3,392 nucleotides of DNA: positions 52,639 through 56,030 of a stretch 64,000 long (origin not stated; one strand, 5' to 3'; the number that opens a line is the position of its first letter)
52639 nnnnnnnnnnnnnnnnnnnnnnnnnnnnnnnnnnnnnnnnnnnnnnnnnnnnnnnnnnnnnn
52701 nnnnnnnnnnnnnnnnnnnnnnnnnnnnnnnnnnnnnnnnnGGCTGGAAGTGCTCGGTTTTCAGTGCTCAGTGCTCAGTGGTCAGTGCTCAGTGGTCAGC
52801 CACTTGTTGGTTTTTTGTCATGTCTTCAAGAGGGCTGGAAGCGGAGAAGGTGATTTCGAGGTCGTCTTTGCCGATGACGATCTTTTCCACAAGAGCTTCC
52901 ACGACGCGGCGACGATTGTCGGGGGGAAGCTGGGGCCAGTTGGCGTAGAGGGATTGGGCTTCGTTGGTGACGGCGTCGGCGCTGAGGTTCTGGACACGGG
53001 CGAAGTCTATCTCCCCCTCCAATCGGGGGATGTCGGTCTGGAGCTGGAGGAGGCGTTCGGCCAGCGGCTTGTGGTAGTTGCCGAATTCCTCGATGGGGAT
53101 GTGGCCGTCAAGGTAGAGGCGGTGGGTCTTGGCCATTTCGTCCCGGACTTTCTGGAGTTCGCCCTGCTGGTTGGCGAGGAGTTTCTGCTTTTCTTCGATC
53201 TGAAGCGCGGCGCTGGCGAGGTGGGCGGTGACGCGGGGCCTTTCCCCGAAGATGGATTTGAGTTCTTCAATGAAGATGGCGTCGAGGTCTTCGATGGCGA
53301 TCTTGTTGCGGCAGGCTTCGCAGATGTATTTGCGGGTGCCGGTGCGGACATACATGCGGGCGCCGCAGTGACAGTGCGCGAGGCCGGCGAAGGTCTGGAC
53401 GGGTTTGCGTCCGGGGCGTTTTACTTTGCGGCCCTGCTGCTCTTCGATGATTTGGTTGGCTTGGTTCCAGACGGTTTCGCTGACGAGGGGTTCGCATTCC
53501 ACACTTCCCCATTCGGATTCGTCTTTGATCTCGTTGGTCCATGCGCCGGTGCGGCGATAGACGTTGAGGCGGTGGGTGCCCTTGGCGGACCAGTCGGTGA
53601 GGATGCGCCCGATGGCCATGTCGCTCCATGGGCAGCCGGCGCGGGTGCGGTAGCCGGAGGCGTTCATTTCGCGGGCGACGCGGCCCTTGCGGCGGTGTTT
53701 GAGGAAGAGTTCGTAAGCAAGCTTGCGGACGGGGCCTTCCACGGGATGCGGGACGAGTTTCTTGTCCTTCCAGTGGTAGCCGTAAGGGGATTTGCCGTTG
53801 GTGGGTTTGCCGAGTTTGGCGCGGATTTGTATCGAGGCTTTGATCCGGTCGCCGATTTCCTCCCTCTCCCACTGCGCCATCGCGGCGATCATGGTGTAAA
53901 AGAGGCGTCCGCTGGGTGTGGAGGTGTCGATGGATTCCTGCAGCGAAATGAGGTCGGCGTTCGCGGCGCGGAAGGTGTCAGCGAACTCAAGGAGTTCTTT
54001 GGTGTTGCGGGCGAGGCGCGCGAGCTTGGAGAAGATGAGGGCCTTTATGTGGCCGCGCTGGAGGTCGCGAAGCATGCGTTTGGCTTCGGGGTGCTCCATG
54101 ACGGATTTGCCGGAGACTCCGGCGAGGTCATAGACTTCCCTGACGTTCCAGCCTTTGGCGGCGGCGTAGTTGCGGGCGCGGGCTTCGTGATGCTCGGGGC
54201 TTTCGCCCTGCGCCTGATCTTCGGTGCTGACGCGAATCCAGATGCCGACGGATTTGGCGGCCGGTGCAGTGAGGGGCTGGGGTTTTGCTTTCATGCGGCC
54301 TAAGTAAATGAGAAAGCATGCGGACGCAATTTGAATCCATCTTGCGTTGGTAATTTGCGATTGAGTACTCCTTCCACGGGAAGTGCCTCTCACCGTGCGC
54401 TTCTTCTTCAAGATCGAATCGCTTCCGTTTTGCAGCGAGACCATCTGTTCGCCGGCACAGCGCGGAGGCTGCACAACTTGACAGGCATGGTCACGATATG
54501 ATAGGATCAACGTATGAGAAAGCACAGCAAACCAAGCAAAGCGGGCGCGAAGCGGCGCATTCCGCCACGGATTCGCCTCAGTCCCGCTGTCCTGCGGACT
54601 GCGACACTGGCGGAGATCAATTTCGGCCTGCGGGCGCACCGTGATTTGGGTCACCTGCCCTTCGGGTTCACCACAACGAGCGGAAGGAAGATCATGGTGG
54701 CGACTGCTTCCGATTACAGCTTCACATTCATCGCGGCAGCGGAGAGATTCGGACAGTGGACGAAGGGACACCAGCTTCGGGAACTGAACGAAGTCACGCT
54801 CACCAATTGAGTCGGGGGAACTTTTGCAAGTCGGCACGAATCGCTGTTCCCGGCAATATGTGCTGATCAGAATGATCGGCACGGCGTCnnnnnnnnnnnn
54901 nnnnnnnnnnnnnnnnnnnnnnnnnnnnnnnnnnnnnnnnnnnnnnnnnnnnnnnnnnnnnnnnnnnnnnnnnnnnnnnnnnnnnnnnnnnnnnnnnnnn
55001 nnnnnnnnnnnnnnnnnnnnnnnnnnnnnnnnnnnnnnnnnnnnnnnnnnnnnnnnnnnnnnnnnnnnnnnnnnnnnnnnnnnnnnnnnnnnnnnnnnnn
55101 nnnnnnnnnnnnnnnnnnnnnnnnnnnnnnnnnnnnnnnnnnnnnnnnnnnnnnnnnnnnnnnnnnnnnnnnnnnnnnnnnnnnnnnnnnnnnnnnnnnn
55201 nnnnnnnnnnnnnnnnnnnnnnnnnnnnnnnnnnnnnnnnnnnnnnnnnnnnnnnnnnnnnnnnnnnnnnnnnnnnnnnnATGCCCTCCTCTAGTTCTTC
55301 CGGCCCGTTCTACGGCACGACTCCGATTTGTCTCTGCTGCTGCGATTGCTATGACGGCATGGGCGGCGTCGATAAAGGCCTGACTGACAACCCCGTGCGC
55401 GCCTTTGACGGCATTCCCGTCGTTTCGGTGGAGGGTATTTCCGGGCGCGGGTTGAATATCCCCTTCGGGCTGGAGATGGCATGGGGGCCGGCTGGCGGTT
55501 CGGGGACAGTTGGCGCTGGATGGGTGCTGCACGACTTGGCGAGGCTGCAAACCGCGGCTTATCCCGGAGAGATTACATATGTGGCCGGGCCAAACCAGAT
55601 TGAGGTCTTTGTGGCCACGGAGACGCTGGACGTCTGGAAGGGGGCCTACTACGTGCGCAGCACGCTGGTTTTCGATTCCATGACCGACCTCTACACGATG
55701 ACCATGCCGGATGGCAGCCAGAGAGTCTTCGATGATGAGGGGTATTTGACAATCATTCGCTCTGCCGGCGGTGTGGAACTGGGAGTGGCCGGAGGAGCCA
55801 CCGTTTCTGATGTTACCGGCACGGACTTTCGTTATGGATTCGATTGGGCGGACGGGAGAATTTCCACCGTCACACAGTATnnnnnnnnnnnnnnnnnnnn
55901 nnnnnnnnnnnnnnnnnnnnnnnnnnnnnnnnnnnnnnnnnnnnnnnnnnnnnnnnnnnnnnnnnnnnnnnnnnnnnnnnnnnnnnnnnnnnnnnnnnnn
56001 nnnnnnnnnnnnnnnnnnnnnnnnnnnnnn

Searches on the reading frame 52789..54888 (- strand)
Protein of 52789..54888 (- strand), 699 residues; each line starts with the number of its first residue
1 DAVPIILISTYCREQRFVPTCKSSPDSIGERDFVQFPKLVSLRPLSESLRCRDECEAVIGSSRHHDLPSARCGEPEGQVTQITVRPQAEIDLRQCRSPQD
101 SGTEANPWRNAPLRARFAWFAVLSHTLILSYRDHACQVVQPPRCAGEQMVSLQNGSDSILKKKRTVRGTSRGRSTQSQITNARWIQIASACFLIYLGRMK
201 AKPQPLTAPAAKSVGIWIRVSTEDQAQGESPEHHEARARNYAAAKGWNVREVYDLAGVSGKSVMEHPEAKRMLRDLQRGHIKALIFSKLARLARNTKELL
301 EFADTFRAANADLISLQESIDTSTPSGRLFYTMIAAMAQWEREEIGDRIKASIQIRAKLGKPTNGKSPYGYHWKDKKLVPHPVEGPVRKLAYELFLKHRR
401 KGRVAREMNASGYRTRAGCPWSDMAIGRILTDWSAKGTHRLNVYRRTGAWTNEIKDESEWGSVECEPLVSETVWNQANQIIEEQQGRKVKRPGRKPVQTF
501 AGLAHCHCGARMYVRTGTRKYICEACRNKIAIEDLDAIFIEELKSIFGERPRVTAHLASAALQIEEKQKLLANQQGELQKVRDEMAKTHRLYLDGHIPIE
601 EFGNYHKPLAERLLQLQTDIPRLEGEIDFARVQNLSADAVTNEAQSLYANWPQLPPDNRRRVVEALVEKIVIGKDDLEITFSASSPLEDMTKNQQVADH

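Call 32: search_protein_families(library=pfam, proteins=[window:52789-54888:-], max_evalue=0.001)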
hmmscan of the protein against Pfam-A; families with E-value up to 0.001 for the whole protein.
window:52789-54888:- (699 aa): 2 families
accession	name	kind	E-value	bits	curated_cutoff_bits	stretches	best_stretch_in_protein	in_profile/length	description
PF00239.26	Resolvase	-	2.3e-34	119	23.3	1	216-361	3-144/145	Resolvase, N terminal domain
PF07508.19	Recombinase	-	1e-11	45.4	21.1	1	383-483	2-101/102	Recombinase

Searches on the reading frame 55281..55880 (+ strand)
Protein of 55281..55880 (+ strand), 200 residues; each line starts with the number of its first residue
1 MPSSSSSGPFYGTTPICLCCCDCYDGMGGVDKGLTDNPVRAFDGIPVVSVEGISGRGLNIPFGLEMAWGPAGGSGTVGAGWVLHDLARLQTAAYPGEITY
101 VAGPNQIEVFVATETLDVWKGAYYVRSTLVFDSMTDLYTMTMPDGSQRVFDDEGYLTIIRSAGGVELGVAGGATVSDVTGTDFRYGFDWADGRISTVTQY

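Call 49: find_homologous_proteins(query=window:55281-55880:+, max_evalue=0.001)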
Query window:55281-55880:+ (200 aa): 1 proteins with E <= 0.001 among 396 candidates.
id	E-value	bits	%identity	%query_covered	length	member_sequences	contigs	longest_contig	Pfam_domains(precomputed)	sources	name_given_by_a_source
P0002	4.8e-35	139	50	80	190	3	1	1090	-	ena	-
